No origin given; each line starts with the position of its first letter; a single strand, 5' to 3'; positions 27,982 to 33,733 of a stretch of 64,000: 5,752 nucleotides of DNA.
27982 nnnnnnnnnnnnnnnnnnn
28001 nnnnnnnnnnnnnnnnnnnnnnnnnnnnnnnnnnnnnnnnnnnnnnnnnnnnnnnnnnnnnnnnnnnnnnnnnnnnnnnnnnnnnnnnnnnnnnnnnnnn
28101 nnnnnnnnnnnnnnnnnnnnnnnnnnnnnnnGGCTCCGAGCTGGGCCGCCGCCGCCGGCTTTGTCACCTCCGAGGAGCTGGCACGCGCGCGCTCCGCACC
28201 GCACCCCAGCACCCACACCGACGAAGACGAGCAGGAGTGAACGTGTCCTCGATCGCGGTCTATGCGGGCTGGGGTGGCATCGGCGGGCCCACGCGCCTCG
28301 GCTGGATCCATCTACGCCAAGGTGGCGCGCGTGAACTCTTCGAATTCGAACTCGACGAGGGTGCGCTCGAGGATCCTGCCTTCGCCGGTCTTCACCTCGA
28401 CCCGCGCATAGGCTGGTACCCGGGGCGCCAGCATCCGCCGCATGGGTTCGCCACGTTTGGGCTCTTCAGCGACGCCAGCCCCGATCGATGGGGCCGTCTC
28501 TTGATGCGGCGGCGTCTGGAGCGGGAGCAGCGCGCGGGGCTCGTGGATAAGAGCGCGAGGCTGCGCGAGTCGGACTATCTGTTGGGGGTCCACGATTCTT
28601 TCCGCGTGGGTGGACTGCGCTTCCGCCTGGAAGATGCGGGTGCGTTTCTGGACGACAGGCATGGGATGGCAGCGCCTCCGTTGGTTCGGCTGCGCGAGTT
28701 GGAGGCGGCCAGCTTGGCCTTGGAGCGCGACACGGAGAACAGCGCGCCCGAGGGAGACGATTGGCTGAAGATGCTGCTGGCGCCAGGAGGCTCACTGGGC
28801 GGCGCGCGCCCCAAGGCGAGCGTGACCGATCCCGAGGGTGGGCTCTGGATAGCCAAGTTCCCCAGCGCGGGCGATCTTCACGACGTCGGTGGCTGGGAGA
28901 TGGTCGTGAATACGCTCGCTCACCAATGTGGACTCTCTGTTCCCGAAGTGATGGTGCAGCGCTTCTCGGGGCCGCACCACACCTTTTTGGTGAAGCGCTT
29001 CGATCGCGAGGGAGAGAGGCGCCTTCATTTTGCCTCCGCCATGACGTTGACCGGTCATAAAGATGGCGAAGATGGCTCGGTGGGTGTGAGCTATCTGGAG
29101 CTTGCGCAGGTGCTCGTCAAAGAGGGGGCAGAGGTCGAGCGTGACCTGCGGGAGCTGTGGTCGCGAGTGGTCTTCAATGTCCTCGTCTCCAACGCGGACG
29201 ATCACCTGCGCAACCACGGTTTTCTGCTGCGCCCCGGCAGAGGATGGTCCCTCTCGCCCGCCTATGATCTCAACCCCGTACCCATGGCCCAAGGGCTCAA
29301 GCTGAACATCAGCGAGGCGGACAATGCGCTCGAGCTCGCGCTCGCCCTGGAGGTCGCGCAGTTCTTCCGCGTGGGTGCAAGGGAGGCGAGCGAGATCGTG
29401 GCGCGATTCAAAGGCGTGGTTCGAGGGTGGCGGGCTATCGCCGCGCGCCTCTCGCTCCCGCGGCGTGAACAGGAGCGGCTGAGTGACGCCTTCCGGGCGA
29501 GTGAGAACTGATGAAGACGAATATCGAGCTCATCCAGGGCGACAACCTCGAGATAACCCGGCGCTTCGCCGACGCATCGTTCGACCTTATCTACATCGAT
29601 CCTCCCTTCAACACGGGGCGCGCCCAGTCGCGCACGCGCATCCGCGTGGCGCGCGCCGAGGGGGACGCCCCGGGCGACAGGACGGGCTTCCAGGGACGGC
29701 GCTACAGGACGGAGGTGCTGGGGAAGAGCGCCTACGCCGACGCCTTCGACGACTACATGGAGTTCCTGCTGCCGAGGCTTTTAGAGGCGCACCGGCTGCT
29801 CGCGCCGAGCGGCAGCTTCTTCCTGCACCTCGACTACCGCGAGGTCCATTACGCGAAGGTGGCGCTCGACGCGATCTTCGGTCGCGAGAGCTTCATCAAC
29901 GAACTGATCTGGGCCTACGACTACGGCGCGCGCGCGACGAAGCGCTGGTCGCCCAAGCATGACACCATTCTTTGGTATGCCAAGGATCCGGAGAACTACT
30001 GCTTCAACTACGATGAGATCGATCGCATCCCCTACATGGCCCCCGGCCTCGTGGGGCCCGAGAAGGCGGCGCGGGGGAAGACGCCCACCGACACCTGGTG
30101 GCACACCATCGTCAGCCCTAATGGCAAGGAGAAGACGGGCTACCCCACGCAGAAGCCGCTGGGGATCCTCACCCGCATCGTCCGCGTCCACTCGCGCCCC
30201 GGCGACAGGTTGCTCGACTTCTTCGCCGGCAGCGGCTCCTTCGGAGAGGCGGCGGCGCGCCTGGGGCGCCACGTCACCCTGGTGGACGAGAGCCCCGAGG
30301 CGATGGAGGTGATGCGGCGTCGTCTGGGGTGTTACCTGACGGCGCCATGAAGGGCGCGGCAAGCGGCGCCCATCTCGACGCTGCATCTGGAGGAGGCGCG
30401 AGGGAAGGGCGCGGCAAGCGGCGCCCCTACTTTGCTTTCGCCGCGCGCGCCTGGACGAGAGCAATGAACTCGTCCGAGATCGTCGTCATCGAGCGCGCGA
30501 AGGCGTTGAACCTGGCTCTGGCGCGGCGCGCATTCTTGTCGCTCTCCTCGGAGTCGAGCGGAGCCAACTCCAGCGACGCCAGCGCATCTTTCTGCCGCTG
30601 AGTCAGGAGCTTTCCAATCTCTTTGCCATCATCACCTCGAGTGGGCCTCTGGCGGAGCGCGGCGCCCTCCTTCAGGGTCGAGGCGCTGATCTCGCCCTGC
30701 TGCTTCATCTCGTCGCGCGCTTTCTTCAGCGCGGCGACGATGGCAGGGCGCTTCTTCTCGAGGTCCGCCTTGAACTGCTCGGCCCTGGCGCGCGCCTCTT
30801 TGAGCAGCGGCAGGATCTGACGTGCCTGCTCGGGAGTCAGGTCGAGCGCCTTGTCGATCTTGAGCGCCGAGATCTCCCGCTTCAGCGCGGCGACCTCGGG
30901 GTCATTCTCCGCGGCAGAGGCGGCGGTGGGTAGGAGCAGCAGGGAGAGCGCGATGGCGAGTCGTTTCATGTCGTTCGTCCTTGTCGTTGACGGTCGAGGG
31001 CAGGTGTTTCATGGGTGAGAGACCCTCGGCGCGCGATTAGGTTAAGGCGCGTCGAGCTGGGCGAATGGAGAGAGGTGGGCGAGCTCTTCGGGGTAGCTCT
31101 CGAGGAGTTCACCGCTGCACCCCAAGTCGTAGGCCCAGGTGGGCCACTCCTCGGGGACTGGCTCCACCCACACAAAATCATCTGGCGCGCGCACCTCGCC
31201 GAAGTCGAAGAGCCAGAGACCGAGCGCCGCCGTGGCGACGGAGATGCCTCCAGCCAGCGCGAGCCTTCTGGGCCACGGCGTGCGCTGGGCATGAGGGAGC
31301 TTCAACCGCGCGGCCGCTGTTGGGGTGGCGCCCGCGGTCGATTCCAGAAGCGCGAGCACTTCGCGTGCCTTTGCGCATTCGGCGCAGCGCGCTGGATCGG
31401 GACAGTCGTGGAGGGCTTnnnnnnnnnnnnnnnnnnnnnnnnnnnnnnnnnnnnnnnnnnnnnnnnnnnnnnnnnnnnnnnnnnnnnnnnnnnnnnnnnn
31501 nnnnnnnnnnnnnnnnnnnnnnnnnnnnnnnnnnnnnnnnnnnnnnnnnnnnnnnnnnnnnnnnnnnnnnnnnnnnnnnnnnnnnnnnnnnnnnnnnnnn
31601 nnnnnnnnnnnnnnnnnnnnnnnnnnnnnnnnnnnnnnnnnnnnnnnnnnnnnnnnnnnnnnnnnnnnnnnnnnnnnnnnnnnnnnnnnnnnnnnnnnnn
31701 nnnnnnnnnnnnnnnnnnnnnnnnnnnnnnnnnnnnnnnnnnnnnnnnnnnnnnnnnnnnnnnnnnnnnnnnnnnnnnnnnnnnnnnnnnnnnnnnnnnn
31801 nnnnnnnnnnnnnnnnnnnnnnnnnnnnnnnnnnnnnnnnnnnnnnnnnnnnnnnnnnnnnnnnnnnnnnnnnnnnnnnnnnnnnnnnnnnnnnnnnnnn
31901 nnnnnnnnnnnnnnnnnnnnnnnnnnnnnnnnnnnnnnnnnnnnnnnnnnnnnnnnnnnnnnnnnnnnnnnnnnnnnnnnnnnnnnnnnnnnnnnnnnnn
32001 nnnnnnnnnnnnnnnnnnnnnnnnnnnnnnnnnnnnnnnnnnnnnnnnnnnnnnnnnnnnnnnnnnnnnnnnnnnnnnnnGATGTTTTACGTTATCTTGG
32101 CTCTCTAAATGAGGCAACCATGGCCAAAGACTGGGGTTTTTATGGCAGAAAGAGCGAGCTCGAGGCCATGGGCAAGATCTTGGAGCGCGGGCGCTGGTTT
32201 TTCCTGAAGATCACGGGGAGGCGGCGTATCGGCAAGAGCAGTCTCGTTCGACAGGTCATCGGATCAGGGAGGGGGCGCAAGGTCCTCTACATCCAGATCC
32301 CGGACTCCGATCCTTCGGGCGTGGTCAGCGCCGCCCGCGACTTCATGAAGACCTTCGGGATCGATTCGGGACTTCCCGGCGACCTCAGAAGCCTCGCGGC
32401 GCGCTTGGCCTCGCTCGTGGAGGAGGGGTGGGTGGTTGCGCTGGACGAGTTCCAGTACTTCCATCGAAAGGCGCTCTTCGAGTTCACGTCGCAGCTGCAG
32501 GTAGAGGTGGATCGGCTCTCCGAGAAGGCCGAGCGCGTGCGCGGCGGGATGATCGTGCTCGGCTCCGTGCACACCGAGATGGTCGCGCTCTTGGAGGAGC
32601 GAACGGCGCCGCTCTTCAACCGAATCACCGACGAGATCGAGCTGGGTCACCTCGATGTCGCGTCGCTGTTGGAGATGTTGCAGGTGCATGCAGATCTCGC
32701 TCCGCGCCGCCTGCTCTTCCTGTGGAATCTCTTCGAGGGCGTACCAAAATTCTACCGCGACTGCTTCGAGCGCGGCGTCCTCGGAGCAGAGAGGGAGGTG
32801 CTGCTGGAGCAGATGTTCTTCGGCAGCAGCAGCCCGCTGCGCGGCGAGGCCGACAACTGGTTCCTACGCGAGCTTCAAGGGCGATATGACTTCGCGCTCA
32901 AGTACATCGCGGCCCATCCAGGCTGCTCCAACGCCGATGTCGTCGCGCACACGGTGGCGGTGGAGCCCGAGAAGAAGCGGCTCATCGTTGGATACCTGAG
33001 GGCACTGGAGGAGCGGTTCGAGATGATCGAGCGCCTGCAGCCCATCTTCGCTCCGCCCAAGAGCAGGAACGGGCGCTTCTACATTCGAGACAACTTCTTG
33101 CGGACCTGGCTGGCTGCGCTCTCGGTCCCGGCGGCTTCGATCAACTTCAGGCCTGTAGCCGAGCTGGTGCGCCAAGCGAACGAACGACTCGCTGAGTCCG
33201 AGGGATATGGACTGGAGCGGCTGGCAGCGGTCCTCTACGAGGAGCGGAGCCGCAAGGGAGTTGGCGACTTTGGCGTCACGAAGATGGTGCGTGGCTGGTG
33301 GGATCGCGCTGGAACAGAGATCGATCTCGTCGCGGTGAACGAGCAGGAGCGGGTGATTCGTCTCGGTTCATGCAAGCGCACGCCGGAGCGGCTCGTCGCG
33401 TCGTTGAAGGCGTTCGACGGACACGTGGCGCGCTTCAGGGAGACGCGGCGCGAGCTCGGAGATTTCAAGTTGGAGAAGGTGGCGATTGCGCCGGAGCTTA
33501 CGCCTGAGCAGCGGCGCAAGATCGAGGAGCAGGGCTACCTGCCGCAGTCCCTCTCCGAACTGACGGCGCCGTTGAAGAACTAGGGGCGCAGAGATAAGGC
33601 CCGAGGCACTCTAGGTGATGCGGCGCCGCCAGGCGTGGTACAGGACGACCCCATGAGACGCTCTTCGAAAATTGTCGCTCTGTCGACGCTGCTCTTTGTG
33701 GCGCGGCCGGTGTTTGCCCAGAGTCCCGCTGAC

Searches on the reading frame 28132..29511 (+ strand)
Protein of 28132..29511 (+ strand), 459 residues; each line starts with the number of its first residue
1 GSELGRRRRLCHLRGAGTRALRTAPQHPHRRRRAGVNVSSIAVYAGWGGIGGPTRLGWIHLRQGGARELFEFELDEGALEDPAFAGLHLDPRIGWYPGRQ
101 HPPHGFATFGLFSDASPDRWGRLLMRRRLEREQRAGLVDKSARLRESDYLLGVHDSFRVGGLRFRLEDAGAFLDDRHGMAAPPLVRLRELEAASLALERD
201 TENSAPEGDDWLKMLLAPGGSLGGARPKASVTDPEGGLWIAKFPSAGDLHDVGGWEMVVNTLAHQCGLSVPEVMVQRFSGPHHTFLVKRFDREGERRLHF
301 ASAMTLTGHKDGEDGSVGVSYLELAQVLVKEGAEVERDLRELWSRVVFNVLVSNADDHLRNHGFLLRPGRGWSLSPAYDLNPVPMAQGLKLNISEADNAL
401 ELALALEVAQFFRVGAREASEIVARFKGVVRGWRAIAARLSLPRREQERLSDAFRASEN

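Call 28: search_protein_families(library=pfam, proteins=[window:28132-29511:+], max_evalue=0.001)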
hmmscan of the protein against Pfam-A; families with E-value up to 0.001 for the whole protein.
window:28132-29511:+ (459 aa): 1 family
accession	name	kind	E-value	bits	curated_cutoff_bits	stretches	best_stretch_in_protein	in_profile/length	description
PF07804.18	HipA_C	-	7.2e-49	166.8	30.5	1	221-433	2-213/213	HipA-like C-terminal domain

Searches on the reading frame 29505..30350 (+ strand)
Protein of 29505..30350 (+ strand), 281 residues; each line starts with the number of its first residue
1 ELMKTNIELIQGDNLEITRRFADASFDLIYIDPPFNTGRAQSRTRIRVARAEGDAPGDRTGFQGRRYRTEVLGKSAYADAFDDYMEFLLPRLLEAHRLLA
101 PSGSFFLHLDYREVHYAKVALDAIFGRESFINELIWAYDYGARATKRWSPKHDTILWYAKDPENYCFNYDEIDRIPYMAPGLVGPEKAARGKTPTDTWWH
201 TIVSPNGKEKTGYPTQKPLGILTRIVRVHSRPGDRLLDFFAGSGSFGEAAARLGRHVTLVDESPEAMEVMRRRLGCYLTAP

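Call 28: search_protein_families(library=pfam, proteins=[window:29505-30350:+], max_evalue=0.001)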
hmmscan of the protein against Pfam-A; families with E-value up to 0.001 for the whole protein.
window:29505-30350:+ (281 aa): 7 families
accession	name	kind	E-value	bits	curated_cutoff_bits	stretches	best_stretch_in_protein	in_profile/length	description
PF01555.25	N6_N4_Mtase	-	1.5e-42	146.5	26.7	1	27-269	2-218/221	DNA methylase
PF03602.21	Cons_hypoth95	-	3.4e-11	43.6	24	1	233-273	42-83/182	Conserved hypothetical protein 95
PF13847.12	Methyltransf_31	-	2e-06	28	27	0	232-273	3-47/145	Methyltransferase domain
PF13649.12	Methyltransf_25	-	1.1e-05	26.5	27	0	237-274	2-41/97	Methyltransferase domain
PF05175.20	MTS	-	0.00016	21.8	23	0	232-273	31-74/170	Methyltransferase small domain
PF08241.18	Methyltransf_11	-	0.00019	22.4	21.2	0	238-274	2-38/95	Methyltransferase domain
PF02086.21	MethyltransfD12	-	0.00028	21.2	22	0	225-271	12-59/253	D12 class N6 adenine-specific DNA methyltransferase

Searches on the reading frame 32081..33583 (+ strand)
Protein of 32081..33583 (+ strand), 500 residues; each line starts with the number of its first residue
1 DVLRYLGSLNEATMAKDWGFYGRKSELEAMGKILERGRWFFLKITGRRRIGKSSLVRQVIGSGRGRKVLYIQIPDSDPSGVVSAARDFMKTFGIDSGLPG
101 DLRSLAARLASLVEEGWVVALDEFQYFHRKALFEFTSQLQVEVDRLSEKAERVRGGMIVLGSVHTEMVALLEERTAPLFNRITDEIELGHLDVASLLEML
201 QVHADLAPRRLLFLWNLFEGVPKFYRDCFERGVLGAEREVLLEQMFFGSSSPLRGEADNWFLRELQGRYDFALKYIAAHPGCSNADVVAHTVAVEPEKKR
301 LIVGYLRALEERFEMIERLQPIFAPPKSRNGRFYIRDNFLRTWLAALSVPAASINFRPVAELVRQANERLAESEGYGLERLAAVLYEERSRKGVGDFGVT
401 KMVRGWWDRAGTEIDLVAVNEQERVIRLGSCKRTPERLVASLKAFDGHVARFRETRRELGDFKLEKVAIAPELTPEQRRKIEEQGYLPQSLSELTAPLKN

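Call 29: search_protein_families(library=pfam, proteins=[window:32081-33583:+], max_evalue=0.001)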
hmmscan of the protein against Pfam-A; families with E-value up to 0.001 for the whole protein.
window:32081-33583:+ (500 aa): 4 families
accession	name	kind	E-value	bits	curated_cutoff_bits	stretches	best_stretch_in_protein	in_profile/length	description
PF01637.24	ATPase_2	-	2.1e-07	31.4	33.2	1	20-71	1-54/225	ATPase domain predominantly from Archaea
PF13173.12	AAA_14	-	5e-05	23.8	27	1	43-167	6-103/129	AAA domain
PF13401.12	AAA_22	-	0.0001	23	27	1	41-140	7-109/130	AAA domain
PF03008.20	DUF234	-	0.00016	22.5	22.5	1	353-432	11-88/100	Archaea bacterial proteins of unknown function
